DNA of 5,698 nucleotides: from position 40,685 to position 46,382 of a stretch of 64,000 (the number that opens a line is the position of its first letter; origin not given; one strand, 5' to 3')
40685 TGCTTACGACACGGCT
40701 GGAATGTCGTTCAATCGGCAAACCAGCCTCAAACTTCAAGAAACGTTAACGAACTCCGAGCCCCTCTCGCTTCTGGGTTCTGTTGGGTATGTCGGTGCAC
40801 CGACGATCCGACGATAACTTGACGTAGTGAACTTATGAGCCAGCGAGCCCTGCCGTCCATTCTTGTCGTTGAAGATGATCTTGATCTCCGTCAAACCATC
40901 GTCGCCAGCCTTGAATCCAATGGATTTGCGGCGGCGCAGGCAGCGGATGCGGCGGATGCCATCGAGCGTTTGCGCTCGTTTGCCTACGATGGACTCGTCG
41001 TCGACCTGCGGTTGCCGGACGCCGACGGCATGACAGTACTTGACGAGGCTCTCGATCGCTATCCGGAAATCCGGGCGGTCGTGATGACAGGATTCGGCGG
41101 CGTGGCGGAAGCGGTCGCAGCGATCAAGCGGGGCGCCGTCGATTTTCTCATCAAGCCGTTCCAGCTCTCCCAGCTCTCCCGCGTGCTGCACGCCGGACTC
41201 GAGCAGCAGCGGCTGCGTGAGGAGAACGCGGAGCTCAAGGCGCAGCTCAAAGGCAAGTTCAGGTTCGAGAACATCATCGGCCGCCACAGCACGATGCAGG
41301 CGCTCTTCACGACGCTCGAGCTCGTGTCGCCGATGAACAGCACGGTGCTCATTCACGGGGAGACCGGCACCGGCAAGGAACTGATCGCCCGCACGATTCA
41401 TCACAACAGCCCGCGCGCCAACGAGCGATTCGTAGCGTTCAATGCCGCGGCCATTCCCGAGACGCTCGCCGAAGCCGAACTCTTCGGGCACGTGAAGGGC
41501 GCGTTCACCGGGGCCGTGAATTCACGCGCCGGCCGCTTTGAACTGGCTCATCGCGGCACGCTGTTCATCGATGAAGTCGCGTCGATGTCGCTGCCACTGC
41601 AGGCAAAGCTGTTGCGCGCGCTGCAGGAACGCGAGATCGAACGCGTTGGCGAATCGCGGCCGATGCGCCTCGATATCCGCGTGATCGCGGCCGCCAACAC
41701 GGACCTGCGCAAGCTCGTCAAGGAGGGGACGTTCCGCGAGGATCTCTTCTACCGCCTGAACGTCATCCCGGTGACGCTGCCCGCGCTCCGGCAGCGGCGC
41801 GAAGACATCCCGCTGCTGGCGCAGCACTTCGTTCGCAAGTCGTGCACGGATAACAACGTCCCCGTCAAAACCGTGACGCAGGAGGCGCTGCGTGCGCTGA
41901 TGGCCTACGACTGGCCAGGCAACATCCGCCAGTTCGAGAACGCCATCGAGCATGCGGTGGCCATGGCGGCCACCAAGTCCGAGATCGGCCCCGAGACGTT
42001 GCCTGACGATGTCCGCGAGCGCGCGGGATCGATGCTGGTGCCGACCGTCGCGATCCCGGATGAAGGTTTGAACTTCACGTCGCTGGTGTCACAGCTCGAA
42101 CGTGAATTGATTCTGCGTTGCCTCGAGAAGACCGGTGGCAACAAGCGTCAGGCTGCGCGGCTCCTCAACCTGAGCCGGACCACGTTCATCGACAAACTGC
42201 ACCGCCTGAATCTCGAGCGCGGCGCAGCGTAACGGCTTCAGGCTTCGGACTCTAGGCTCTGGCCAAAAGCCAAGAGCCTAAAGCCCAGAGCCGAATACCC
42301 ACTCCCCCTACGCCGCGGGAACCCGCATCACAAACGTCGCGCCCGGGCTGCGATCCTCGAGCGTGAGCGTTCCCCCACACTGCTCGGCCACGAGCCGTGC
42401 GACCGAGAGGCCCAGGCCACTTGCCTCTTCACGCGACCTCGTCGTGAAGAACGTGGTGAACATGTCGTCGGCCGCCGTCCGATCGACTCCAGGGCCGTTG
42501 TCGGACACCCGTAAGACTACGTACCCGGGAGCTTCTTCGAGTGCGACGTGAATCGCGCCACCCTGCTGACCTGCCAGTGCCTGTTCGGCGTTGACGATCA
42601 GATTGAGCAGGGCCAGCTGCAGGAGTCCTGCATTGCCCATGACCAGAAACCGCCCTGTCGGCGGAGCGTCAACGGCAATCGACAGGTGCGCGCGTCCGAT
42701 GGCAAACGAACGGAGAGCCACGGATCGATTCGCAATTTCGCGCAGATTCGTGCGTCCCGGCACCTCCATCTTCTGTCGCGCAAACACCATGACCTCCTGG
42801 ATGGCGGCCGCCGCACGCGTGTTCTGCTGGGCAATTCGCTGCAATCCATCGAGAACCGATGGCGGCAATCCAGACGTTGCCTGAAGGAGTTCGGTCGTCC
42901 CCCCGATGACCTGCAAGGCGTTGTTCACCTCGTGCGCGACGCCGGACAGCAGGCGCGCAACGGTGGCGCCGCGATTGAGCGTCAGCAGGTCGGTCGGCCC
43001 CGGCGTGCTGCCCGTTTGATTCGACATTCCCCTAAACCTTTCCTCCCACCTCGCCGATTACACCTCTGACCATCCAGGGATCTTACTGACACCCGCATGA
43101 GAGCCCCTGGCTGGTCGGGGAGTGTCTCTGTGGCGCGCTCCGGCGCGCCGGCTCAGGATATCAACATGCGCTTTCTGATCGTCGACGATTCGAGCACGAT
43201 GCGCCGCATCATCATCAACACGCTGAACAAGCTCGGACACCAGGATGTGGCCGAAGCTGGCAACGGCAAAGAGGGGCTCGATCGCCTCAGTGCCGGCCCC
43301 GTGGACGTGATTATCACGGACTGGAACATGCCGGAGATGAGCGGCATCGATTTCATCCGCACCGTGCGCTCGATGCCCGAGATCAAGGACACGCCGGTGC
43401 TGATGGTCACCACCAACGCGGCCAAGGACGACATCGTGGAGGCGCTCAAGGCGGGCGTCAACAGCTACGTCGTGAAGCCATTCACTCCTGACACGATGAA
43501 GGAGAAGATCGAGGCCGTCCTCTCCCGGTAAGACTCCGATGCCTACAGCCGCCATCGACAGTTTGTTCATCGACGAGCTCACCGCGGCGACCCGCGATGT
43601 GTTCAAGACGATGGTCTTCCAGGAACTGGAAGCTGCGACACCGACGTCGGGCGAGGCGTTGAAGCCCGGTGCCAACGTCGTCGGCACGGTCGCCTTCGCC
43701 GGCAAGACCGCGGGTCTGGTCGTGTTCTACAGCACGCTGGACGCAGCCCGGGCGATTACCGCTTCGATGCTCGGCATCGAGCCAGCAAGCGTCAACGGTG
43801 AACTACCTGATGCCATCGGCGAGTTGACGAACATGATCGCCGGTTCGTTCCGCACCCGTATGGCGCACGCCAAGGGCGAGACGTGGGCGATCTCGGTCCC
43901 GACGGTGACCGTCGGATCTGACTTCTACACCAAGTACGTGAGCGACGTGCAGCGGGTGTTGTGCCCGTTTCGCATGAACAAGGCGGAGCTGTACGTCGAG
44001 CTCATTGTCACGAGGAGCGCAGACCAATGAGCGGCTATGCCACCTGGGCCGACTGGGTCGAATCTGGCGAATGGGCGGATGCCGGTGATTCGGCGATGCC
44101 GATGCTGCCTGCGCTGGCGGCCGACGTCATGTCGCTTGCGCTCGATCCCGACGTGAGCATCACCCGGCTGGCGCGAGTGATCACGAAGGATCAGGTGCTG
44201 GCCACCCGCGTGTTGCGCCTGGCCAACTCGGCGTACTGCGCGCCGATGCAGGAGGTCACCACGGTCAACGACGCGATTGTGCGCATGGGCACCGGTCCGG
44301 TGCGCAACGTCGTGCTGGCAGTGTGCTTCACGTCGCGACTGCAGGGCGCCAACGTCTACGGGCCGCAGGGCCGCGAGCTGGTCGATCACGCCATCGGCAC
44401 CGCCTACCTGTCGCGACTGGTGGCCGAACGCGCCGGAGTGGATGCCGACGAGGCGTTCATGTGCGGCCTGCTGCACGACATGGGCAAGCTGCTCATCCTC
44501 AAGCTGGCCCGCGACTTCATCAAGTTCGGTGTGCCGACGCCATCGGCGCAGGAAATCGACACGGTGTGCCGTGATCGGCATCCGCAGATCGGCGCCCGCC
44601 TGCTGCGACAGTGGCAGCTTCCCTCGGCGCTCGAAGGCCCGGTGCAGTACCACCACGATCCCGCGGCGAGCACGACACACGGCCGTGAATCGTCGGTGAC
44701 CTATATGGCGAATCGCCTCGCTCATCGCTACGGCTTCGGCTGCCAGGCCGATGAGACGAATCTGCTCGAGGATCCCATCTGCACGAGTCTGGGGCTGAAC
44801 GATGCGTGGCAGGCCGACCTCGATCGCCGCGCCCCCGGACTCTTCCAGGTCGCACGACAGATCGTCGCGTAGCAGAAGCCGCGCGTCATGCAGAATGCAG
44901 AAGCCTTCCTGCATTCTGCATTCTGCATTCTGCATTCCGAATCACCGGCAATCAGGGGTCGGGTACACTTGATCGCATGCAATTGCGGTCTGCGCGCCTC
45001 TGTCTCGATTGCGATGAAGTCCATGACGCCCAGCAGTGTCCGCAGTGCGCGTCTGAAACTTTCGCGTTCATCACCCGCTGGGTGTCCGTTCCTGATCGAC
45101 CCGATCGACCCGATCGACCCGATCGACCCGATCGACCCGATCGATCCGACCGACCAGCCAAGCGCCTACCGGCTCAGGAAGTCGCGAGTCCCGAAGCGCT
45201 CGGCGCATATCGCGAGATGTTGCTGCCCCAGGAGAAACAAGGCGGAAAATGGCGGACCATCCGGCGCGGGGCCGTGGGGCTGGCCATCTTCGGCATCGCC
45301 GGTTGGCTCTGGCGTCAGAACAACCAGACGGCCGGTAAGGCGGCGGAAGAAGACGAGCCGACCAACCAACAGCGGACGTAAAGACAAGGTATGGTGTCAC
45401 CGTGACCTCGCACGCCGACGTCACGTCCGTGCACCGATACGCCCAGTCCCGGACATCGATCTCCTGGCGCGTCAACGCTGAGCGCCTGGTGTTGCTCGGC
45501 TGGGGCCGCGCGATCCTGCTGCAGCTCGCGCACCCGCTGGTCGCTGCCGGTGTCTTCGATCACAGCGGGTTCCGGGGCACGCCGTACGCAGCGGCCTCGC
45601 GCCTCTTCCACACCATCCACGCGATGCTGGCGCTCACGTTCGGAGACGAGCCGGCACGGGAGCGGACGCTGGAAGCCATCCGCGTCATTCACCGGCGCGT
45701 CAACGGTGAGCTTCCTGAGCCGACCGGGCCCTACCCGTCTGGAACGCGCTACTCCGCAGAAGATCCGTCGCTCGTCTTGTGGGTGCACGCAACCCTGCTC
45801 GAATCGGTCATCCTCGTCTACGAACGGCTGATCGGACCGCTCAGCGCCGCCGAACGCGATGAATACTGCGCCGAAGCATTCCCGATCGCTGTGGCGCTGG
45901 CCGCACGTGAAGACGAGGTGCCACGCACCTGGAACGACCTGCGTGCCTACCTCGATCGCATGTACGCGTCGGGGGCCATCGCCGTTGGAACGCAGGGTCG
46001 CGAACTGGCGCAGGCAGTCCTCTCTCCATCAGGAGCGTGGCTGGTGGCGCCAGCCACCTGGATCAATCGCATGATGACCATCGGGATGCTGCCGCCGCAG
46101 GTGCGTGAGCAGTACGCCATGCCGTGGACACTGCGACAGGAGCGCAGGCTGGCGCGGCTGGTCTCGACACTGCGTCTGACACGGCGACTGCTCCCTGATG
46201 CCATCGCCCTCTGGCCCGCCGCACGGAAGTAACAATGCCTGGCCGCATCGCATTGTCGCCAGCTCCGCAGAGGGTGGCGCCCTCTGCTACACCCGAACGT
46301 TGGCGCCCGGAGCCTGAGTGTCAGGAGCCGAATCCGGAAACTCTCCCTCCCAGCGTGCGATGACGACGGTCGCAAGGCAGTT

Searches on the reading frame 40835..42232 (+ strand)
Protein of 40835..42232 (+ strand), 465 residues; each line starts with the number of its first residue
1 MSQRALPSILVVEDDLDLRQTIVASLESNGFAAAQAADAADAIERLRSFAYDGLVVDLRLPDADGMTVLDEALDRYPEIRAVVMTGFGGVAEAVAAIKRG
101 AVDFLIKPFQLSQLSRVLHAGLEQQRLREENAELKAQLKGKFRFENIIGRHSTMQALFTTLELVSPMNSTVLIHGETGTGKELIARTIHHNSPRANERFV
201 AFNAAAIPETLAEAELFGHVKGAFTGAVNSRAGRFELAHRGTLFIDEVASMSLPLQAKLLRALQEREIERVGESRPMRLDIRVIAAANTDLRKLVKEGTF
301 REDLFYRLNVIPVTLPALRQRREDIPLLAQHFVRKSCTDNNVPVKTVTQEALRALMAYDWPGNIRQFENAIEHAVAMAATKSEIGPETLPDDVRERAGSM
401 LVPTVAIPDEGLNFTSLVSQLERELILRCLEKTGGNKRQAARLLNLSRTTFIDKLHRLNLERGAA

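Call 36: search_protein_families(library=pfam, proteins=[window:40835-42232:+], max_evalue=0.001)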
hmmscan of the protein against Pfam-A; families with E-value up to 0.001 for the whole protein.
window:40835-42232:+ (465 aa): 12 families
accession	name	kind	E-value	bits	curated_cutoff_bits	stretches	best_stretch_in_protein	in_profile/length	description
PF00158.32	Sigma54_activat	-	2.6e-68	229.4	20.2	1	147-313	1-167/168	Sigma-54 interaction domain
PF25601.1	AAA_lid_14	-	2e-26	92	27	1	319-397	1-78/87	AAA+ ATPase lid domain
PF00072.30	Response_reg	-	7.9e-22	78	30.2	1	9-116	1-108/111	Response regulator receiver domain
PF14532.12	Sigma54_activ_2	-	3.6e-19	69.8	25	1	148-318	1-138/138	Sigma-54 interaction domain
PF02954.25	HTH_8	-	1.6e-11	44.2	22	1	419-457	3-41/42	Bacterial regulatory protein, Fis family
PF07728.20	AAA_5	-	3.9e-07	30.6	22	1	171-290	2-124/139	AAA domain (dynein-related subfamily)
PF01078.27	Mg_chelatase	-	2.9e-05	24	20.3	0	162-288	16-157/207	Magnesium chelatase, subunit ChlI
PF00493.29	MCM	-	9.4e-05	22.1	23.3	1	169-303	58-187/224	MCM P-loop domain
PF13191.12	AAA_16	-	0.0001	23.3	32.6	1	147-262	2-101/167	AAA ATPase domain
PF18024.7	HTH_50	-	0.0001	22.4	27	1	417-459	7-48/50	Helix-turn-helix domain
PF00004.35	AAA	-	0.0002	22.2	21.2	1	171-294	1-114/131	ATPase family associated with various cellular activities (AAA)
PF13551.12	HTH_29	-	0.00073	20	28.1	0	426-462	5-40/64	Winged helix-turn helix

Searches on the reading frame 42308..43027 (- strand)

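Call 36: search_protein_families(library=pfam, proteins=[window:42308-43027:-], max_evalue=0.001)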
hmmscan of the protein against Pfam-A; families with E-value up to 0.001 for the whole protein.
window:42308-43027:- (239 aa): 3 families
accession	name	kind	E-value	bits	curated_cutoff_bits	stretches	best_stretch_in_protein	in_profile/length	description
PF02518.31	HATPase_c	-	9.8e-19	68.3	26.4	1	134-238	4-109/111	Histidine kinase-, DNA gyrase B-, and HSP90-like ATPase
PF00512.31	HisKA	-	6.8e-08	32.9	26.9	1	24-85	3-63/66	His Kinase A (phospho-acceptor) domain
PF13581.12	HATPase_c_2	-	0.0001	22.7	27.4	1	140-217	36-112/127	Histidine kinase-like ATPase domain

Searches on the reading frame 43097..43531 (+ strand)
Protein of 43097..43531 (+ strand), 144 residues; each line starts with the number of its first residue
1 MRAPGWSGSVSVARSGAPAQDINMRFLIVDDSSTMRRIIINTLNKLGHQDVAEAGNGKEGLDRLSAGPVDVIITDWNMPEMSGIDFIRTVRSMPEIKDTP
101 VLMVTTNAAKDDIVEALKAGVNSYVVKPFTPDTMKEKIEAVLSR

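Call 36: search_protein_families(library=pfam, proteins=[window:43097-43531:+], max_evalue=0.001)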
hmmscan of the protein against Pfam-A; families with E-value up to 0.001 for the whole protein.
window:43097-43531:+ (144 aa): 1 family
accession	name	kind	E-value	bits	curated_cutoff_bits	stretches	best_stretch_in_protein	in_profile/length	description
PF00072.30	Response_reg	-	9.4e-31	106.7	30.2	1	27-139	2-111/111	Response regulator receiver domain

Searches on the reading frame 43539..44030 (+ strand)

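Call 36: search_protein_families(library=pfam, proteins=[window:43539-44030:+], max_evalue=0.001)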
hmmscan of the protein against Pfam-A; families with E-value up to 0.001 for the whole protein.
window:43539-44030:+ (163 aa): 2 families
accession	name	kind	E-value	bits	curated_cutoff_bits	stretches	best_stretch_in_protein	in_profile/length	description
PF13690.11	CheX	-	7.5e-18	64.8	27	1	47-145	1-94/94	Chemotaxis phosphatase CheX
PF04509.17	CheC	-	6.4e-06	26.5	22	1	91-124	4-37/38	CheC-like family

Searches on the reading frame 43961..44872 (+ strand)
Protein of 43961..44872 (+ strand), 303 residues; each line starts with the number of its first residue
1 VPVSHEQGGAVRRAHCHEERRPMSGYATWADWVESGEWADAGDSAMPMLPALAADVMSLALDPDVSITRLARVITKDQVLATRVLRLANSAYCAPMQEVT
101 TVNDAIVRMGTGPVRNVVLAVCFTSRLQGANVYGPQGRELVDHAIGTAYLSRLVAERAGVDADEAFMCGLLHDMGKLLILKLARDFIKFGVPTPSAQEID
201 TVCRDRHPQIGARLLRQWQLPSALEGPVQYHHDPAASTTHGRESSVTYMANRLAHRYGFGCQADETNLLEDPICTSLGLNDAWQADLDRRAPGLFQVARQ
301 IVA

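Call 36: search_protein_families(library=pfam, proteins=[window:43961-44872:+], max_evalue=0.001)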
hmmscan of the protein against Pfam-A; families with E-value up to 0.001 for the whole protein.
window:43961-44872:+ (303 aa): 2 families
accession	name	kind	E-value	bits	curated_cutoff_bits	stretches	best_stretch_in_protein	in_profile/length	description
PF08668.18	HDOD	-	3.4e-46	157.7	22.9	1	46-234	1-196/196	HDOD domain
PF01966.28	HD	-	1.6e-09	38.5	22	1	141-236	2-90/116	HD domain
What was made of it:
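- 43961..44872 (+): HDOD/HD-domain gene after cheY-cheX. Its counterparts in other lineages are adjacent to the ZnF-MshEN gene, so this is a possible functional partner. Pfam HDOD at E 3.4e-46 (call 36).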

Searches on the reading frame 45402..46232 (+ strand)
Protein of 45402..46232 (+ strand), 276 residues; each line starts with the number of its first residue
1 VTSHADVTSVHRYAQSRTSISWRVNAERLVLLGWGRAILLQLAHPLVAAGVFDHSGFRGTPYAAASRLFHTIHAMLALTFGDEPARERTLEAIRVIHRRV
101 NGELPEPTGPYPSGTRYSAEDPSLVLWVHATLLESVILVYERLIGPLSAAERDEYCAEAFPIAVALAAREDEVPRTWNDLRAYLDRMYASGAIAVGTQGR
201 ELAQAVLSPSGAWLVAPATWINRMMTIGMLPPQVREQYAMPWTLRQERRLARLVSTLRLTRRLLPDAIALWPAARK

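Call 38: search_protein_families(library=pfam, proteins=[window:45402-46232:+], max_evalue=0.001)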
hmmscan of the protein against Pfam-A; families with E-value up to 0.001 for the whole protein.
window:45402-46232:+ (276 aa): 1 family
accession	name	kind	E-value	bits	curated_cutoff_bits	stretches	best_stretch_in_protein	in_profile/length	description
PF09995.15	MPAB_Lcp_cat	-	1.2e-55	189.5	23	1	22-258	1-230/231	ER-bound oxygenase mpaB/B'/Rubber oxygenase, catalytic domain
